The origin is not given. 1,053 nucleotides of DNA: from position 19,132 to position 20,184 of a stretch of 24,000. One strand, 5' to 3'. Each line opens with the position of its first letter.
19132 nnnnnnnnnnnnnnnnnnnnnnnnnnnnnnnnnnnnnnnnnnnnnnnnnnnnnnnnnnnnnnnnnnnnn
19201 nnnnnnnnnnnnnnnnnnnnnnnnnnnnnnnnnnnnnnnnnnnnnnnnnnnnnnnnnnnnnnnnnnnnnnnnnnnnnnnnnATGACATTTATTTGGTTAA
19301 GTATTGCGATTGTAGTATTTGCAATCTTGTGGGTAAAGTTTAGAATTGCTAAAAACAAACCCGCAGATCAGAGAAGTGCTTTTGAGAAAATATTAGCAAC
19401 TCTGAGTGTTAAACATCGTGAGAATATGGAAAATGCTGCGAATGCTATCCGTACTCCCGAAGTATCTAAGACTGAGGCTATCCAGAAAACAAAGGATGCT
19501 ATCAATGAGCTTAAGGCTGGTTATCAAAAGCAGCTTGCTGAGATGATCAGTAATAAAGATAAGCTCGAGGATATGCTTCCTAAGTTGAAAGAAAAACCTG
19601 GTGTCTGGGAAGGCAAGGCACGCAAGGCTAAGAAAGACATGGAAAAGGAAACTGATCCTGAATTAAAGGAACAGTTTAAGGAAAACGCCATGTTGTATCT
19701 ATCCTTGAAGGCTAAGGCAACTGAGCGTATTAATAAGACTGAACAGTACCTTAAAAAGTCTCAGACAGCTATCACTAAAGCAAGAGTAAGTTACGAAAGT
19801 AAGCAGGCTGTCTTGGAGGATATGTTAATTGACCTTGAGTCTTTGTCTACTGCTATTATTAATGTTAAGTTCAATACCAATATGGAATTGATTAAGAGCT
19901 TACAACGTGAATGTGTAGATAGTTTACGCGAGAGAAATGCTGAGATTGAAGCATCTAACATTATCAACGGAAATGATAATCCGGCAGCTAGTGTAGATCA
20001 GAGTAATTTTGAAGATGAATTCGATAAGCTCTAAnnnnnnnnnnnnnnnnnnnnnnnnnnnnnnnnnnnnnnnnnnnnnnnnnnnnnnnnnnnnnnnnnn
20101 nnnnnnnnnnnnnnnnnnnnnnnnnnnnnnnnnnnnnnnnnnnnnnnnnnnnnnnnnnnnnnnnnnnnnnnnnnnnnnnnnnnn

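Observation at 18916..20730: Phage operon combining a TerD-domain protein with a membrane-anchored PspA/IM30-like protein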

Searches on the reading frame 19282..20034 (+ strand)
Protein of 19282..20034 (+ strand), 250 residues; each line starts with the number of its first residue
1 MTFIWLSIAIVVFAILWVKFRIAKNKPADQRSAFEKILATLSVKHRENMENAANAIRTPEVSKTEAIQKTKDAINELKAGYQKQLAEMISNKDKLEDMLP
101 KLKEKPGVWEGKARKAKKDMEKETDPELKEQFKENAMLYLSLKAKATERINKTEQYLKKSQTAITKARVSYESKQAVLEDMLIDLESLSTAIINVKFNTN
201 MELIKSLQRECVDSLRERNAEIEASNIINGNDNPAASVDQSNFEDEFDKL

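Call 4: search_protein_families(library=pfam, proteins=[window:19282-20034:+], max_evalue=1)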
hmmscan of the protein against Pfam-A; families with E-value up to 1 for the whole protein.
window:19282-20034:+ (250 aa): 3 families
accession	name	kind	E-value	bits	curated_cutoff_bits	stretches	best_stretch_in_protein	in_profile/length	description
PF01580.24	FtsK_SpoIIIE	-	0.007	16.3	24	1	192-232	93-133/221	FtsK/SpoIIIE family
PF02932.22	Neur_chan_memb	-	0.23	12.2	28.1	1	1-155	66-184/233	Neurotransmitter-gated ion-channel transmembrane region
PF20184.3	DUF6547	-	0.62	10.8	27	0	51-123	22-96/117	Family of unknown function (DUF6547)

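Call 5: search_protein_families(library=phrogs, proteins=[window:19282-20034:+], max_evalue=0.1)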
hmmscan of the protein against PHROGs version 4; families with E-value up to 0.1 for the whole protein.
window:19282-20034:+ (250 aa): 2 families
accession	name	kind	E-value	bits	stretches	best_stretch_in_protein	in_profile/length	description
phrog_18538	-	unknown function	0.0069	17.3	1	142-187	49-95/159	-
phrog_2466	-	lysis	0.08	13.7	1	4-99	7-95/172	Rz-like spanin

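Call 10: search_dna_similar(query=window:19282-20031:+, collection=phages, mode=protein, max_rows=30, max_evalue=0.01)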
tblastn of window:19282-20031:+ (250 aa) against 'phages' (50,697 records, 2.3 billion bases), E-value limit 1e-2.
No match.

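Call 12: find_related_loci(query=window:19282-20031:+, collection=viral_contigs, flank=6000)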
Query window:19282-20031:+ (250 aa) in viral_contigs; peptide patterns used: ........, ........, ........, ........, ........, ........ (x = any residue, [..] = any of these).
3 stretches matched a pattern, but none encodes a relative of the query by tblastn (E <= 1e-3).

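Call 14: find_homologous_proteins(query=window:19282-20031:+, max_evalue=0.01)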
Query window:19282-20031:+ (250 aa): 6 proteins with E <= 0.01 among 611 candidates.
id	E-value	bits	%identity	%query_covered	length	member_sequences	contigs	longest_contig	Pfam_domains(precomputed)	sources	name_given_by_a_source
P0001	6.7e-142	488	93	100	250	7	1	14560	-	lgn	-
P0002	1.1e-104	367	71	100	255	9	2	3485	-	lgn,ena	-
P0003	9.1e-82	292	58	100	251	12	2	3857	-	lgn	-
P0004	1.1e-66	243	50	100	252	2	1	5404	-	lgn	-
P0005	3.9e-65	238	50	93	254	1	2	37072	-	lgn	-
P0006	6.5e-64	234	49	100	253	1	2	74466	-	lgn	-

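Call 15: search_solved_structures(query=window:19282-20031:+, max_evalue=10)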
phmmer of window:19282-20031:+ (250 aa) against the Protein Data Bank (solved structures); distinct sequences matched with E-value up to 10: 5.
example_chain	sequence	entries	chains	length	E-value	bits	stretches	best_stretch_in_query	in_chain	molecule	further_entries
7r81_W1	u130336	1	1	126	0.056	16.4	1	19-122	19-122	60S ribosomal protein L22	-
5ie9_A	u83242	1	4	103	0.31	13.9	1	115-181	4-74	Nucleotide pyrophosphohydrolase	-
4lws_B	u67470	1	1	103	0.99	12.3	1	92-143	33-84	Uncharacterized protein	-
3i2w_A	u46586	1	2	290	1.2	12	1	28-100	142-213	Syndapin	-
9sob_W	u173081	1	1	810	4.7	10.1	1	74-205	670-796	Nuclear pore complex protein NUP88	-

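Call 16: find_encoding_contigs(protein=P0006, flank=10000, max_places=3)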
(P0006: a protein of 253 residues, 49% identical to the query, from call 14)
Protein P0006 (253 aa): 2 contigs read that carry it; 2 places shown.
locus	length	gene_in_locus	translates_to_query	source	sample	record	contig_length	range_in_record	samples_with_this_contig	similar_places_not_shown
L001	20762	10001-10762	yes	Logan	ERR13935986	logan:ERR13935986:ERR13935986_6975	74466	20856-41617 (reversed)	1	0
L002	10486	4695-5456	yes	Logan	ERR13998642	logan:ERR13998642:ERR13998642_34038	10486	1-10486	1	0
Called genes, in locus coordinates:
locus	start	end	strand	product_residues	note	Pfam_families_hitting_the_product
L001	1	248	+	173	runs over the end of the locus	PF08719:NADAR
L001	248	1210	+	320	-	-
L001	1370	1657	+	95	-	-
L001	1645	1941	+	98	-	-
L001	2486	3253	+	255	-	-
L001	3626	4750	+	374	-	-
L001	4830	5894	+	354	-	PF05343:Peptidase_M42, PF01546:Peptidase_M20 (weak)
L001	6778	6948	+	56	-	-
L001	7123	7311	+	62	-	-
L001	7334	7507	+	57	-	-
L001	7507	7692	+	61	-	-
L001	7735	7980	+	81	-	-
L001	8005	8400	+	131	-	-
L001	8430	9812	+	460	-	-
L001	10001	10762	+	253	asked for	-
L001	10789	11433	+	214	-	PF02342:TerD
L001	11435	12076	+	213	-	PF02342:TerD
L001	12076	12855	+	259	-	PF02342:TerD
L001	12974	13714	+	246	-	PF00149:Metallophos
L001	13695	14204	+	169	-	-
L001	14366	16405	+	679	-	PF01751:Toprim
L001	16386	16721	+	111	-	-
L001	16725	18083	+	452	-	PF00521:DNA_topoisoIV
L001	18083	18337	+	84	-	-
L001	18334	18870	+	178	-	-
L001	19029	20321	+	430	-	-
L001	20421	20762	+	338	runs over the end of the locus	-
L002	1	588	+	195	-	?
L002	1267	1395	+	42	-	-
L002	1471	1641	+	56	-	-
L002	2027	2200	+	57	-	-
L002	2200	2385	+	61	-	-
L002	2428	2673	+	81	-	-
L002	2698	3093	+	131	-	-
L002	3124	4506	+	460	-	-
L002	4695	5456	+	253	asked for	-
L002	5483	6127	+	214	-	PF02342:TerD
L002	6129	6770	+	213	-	PF02342:TerD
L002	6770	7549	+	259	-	PF02342:TerD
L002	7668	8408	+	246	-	PF00149:Metallophos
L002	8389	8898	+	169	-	-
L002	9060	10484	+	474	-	?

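Call 17: find_encoding_contigs(protein=P0005, flank=10000, max_places=3)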
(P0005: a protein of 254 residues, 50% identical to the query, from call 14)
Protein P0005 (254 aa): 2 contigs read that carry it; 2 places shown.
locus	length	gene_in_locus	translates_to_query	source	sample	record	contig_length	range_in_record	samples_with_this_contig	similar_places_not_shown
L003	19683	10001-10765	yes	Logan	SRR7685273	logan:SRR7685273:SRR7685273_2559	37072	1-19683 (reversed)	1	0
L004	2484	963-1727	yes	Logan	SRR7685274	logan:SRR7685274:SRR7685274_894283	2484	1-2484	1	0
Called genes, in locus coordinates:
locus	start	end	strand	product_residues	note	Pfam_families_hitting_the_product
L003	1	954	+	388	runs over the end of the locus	PF17767:NAPRTase_N, PF04095:NAPRTase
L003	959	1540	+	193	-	-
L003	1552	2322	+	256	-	-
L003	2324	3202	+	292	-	PF02540:NAD_synthase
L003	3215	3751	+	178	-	PF13521:AAA_28 (weak)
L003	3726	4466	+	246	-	PF14243:R2K_3, PF18299:R2K_2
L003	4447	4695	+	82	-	-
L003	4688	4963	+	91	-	-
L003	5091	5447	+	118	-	-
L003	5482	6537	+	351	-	PF05343:Peptidase_M42, PF02127:Peptidase_M18 (faint)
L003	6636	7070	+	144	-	-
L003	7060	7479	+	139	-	-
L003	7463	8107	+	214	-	PF00149:Metallophos (weak)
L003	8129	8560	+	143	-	-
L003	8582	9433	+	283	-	-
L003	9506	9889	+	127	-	-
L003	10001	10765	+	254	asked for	-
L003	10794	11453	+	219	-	PF02342:TerD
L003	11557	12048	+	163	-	-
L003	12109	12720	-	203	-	-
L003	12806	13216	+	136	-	PF18907:DUF5662 (faint)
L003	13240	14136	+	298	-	-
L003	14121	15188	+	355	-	PF00478:IMPDH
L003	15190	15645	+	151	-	-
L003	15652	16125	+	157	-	-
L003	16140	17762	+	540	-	-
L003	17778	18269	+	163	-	-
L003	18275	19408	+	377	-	-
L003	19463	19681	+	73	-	?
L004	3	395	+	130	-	?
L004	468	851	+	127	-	-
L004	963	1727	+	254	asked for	-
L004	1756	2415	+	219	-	PF02342:TerD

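Call 19: find_encoding_contigs(protein=P0001, flank=10000, max_places=3)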
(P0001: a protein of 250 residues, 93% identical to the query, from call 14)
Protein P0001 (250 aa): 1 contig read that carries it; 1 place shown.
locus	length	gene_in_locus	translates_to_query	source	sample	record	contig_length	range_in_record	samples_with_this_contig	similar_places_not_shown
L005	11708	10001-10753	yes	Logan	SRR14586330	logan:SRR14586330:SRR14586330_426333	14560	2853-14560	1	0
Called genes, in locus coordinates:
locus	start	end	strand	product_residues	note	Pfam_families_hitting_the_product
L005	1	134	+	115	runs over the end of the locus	-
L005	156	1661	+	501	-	-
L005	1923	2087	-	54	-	-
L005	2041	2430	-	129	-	-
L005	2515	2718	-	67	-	-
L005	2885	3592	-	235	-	PF00149:Metallophos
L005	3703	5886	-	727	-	-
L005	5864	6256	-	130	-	-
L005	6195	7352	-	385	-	PF07724:AAA_2 (weak), PF07728:AAA_5, PF00004:AAA, PF08406:CbbQ_C (weak)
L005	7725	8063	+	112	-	-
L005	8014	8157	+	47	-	-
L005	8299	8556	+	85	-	-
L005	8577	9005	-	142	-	PF13671:AAA_33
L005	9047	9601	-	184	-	-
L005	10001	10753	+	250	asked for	-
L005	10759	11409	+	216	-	PF02342:TerD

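Call 20: find_encoding_contigs(protein=P0004, flank=10000, max_places=3)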
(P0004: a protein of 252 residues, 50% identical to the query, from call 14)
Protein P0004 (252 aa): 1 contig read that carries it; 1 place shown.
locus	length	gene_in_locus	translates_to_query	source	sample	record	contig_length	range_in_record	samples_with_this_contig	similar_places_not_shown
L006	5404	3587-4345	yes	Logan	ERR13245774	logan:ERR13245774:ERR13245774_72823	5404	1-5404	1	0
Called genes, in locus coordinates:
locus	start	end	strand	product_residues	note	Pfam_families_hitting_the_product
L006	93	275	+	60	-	-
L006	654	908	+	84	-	-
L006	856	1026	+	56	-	-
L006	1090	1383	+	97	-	-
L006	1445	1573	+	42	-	-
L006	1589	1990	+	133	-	-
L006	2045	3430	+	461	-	-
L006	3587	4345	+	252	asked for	-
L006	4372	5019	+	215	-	PF02342:TerD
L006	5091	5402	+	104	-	?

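Call 24: search_solved_structures(query=A1, max_evalue=10)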
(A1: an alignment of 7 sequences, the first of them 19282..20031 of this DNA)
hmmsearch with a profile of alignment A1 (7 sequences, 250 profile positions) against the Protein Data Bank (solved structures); distinct sequences matched with E-value up to 10: 0.

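Call 30: search_protein_families(library=padloc, proteins=[window:19282-20034:+], max_evalue=0.01)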
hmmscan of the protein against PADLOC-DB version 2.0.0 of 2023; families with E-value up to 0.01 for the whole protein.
window:19282-20034:+ (250 aa): 0 families

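Call 41: predict_structure(alignment_id=A1)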
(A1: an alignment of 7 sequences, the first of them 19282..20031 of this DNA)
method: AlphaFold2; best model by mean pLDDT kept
length: 250 residues; sequences in the alignment: 7
mean_pLDDT: 75.7   pTM: 0.50
mean pLDDT of the five models: 75.7, 73.8, 73.3, 73.0, 72.7
residues with pLDDT >= 90: 35; 70-90: 143; 50-70: 51; < 50: 21
segments of 3 or more residues with pLDDT < 50: 29-31, 54-57, 227-235
pLDDT, mean of each block of 10 residues (from residue 1): 70 77 52 51 55 50 80 85 86 86 89 94 92 91 88 87 85 81 74 72 79 78 55 51 84
secondary structure, 60 per line:
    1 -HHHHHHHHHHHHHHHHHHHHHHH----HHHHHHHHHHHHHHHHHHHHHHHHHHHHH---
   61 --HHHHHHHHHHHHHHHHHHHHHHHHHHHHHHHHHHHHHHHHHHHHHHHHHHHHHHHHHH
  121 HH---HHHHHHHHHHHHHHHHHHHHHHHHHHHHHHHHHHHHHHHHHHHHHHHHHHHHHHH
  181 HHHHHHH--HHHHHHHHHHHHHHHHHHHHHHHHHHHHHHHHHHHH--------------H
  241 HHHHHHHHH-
elements in order: H2-24 H29-57 H63-122 H126-187 H190-225 H240-249

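Call 43: fold_search(model_id=the predicted structure, library=pdb)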
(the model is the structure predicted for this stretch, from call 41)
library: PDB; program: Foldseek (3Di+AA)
matches with E <= 10: 735; with E <= 0.001: 0
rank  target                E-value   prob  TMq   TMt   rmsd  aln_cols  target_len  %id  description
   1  9cpc_3R               3.0e-02  1.00  0.40  0.38  22.0       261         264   13  Atomic model of porcine brain ventricles cilia doublet microtubule (48-nm periodicity) (released 2024-10-23)
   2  8i7r_Cd               5.9e-02  0.97  0.38  0.36  24.6       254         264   14  In situ structure of axonemal doublet microtubules in mouse sperm with 48-nm repeat (released 2023-10-11)
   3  8iyj_S0               6.2e-02  0.98  0.39  0.32  19.4       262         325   14  Cryo-EM structure of the 48-nm repeat doublet microtubule from mouse sperm (released 2023-07-05)
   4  8iyj_S5               6.8e-02  0.97  0.38  0.31  25.8       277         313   12  Cryo-EM structure of the 48-nm repeat doublet microtubule from mouse sperm (released 2023-07-05)
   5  8snb_8S               6.8e-02  0.85  0.31  0.27  23.3       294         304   12  atomic model of sea urchin sperm doublet microtubule (48-nm periodicity) (released 2023-06-28)
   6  8qbw                  7.9e-02  0.28  0.16  0.18  43.6       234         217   16  Cryo-EM structure of Vipp1-deltaH6_aa1-219 helical filament with lattice 3 (Vipp1-deltaH6_L3) (released 2024-09-11)
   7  8i7o_Cc               9.1e-02  0.97  0.38  0.36  24.4       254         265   14  In situ structure of axonemal doublet microtubules in mouse sperm with 16-nm repeat (released 2023-10-11)
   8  8to0_Ai               9.1e-02  0.60  0.23  0.21  24.8       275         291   11  48-nm repeating structure of doublets from mouse sperm flagella (released 2023-11-01)
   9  9fqr_D6               1.1e-01  0.80  0.28  0.29  19.9       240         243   13  96-nm repeat of axonemal doublet microtubules from bovine sperm (released 2025-03-26)
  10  6zvr_CB               1.1e-01  0.28  0.18  0.19  44.7       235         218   17  C11 symmetry: Bacterial Vipp1 and PspA are members of the ancient ESCRT-III membrane-remodeling superfamily. (released 2021-08-04)
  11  9cpc_3H               1.2e-01  0.75  0.31  0.27  21.3       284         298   13  Atomic model of porcine brain ventricles cilia doublet microtubule (48-nm periodicity) (released 2024-10-23)
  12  4tql_A                1.3e-01  0.72  0.27  0.29  21.3       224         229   12  Computationally designed three helix bundle (released 2014-10-15)
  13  8i7r_D2               1.5e-01  0.90  0.36  0.26  23.0       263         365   10  In situ structure of axonemal doublet microtubules in mouse sperm with 48-nm repeat (released 2023-10-11)
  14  1i4t_B                1.6e-01  0.92  0.33  0.43   8.2       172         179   14  CRYSTAL STRUCTURE ANALYSIS OF RAC1-GMPPNP IN COMPLEX WITH ARFAPTIN (released 2001-05-16)
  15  2fic_B                1.6e-01  0.80  0.31  0.35   8.9       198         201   15  The crystal structure of the BAR domain from human Bin1/Amphiphysin II and its implications for molecular recognition (released 2006-11-14)
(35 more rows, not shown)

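Call 45: search_protein_families(library=pfam, alignment_id=A1, max_evalue=10)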
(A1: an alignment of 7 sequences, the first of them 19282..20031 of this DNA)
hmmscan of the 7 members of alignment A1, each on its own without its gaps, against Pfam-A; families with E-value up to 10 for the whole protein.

A. member 1, window:19282-20031:+ (250 aa): 7 families
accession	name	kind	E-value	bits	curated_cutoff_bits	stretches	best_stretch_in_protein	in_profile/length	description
PF01580.24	FtsK_SpoIIIE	-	0.007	16.3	24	1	192-232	93-133/221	FtsK/SpoIIIE family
PF02932.22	Neur_chan_memb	-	0.23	12.2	28.1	1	1-155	66-184/233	Neurotransmitter-gated ion-channel transmembrane region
PF20184.3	DUF6547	-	0.62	10.8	27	1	51-123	22-96/117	Family of unknown function (DUF6547)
PF01895.24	PhoU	-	1.2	10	23.5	1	46-96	9-59/89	PhoU domain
PF09402.16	MSC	-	1.7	8.4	29.7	1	200-247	97-144/337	Man1-Src1p-C-terminal domain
PF03245.18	Phage_lysis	-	4.1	8.1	25.4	1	62-97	21-56/126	Bacteriophage Rz lysis protein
PF02601.20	Exonuc_VII_L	-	9.7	6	35.9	0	44-162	166-264/315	Exonuclease VII, large subunit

B. families by the number of members that match (of 7 scanned): 39 families (the first 25 are shown)
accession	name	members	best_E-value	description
PF02932.22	Neur_chan_memb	6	0.0017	Neurotransmitter-gated ion-channel transmembrane region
PF02601.20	Exonuc_VII_L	5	1.2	Exonuclease VII, large subunit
PF03216.18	Rhabdo_ncap_2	2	0.0057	Rhabdovirus nucleoprotein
PF01580.24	FtsK_SpoIIIE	2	0.007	FtsK/SpoIIIE family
PF01895.24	PhoU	2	0.081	PhoU domain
PF14362.11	DUF4407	2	0.32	Domain of unknown function (DUF4407)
PF20184.3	DUF6547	2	0.62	Family of unknown function (DUF6547)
PF10186.14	ATG14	2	0.62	Vacuolar sorting 38 and autophagy-related subunit 14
PF04048.20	Sec8_N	1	0.0017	Exocyst complex component Sec8 N-terminal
PF13851.11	GAS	1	0.0036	Growth-arrest specific micro-tubule binding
PF00464.25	SHMT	1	0.0039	Serine hydroxymethyltransferase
PF17098.10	Wtap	1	0.0065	WTAP/Mum2p family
PF19681.4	DUF6183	1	0.014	Family of unknown function (DUF6183)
PF11483.13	DUF3209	1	0.018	Protein of unknown function (DUF3209)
PF19810.5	HFX_2341_N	1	0.079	HFX_2341-like, N-terminal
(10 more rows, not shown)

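Call 47: search_protein_representatives(alignment_id=A1)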
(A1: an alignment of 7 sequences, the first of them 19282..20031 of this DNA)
Query: 7 sequences, 250 profile positions. Proteins with E-value up to 0.001 (for the whole library): 48; up to 1e-10: 28; up to 1e-30: 16. The best 48 are listed.
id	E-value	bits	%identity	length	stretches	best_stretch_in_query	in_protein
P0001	3.2e-130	449.3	-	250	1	2-250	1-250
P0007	3.3e-83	295.3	-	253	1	1-250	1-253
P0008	1.0e-82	293.6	-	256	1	3-250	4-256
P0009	4.1e-75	268.7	-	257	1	4-250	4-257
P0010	1.0e-74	267.4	-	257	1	2-250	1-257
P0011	3.8e-73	262.3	-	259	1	1-250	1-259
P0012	2.9e-66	239.8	-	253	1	1-250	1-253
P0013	1.1e-63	231.2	-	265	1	4-250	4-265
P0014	1.5e-57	211.2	-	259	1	5-249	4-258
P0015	1.5e-46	175.2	-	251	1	3-250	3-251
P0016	2.4e-46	174.5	-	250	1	2-248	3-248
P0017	5.3e-46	173.4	-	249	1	4-247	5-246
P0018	1.3e-37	145.9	-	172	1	34-170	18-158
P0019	1.1e-36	142.9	-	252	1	5-250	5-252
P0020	2.4e-34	135.2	-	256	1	5-249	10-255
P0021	4.2e-31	124.6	-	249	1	4-235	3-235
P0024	6.0e-17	78.2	-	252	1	2-250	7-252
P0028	8.5e-13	64.6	-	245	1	1-249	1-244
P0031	1.3e-11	60.7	-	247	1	2-242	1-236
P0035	8.8e-10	54.7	-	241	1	1-248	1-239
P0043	1.3e-05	41.1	-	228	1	36-215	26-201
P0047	1.9e-05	40.6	-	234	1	65-249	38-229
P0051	1.7e-04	37.4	-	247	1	1-182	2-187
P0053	5.1e-04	35.8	-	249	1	2-185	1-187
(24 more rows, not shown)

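Call 50: search_solved_structures(query=A2, max_evalue=10)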
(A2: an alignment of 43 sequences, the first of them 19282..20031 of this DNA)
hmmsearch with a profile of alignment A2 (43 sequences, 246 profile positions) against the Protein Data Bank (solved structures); distinct sequences matched with E-value up to 10: 75 (the best 60 are shown).
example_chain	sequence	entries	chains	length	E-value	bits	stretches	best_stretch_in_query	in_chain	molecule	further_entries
7aal_A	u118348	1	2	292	0.0025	20.3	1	81-185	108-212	Proline-serine-threonine phosphatase-interacting protein 1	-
7aam_A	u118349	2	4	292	0.0025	20.3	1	81-185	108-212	Proline-serine-threonine phosphatase-interacting protein 1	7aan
8cok_A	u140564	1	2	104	0.015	17.7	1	72-140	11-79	Inhibitor of growth protein 3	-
8qae_A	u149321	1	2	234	0.023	17.1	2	33-159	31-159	sc-apCC-6-SLLA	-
6ys4_A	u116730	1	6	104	0.051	16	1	109-197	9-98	Spindle assembly abnormal protein 6 homolog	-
5zuv_A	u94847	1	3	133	0.066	15.6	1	35-157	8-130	Spike glycoprotein,Spike glycoprotein,inhibitor EK1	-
6z35_A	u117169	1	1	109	0.078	15.4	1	79-152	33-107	Maquette 2-1ip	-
5yl9_A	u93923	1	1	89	0.082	15.3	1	35-108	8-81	Spike glycoprotein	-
5zhy_A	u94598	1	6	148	0.1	15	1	35-98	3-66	Spike glycoprotein, Spike glycoprotein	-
3tnu_B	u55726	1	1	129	0.2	14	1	116-205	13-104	Keratin, type II cytoskeletal 5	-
7y9n_A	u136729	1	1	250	0.2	14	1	39-178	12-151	Spike protein S2',5HB-H2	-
7zr2_A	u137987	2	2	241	0.2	14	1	67-183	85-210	Spike protein S2',Chimeric protein mimic of SARS-CoV-2 Spike HR1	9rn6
4l8i_A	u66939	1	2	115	0.22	13.9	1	140-202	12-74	RSV epitope scaffold FFL_005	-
6zff_A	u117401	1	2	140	0.22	13.9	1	76-156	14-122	DNA double-strand break repair Rad50 ATPase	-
6e9v_Q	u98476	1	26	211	0.22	13.9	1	87-144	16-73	DHF79 filament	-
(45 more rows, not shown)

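Call 68: find_homologous_proteins(query=A2, max_evalue=0.001)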
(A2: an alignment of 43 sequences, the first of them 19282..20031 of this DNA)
Query A2 (43 sequences) (250 aa, profile of the alignment): 7 proteins with E <= 0.001 among 5011 candidates.
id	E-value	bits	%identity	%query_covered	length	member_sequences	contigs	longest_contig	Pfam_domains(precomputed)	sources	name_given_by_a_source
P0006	5.4e-85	303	49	100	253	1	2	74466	-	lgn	-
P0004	9.0e-83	295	50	100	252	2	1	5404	-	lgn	-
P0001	1.7e-82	294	93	100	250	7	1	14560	-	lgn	-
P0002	2.4e-79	284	71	100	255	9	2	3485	-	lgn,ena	-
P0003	2.5e-77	277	58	100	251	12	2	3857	-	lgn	-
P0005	3.1e-77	277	50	93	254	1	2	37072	-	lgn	-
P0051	5.8e-53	198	21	56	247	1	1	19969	-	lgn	-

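Call 69: find_encoding_contigs(protein=P0051, flank=8000, max_places=3)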
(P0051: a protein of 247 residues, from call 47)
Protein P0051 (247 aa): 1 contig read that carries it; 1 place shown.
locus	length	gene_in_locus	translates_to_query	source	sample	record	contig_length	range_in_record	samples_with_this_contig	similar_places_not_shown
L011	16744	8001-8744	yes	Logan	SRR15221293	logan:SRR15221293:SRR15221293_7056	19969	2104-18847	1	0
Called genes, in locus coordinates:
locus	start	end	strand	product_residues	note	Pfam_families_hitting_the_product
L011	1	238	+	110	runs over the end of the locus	-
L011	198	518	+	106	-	-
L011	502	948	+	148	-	-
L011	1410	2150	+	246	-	PF01978:TrmB (faint), PF13730:HTH_36, PF21984:DnaD_N, PF01325:Fe_dep_repress (weak), PF13545:HTH_Crp_2 (faint), PF00392:GntR (weak), PF01047:MarR (faint), PF08279:HTH_11 (weak), +2 more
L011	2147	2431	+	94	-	-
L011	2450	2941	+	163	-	-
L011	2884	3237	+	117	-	-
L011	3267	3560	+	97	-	-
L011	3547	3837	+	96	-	-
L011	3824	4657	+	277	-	-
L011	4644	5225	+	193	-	-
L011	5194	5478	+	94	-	-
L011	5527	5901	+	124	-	-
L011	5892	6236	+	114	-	-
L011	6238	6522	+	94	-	-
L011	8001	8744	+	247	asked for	-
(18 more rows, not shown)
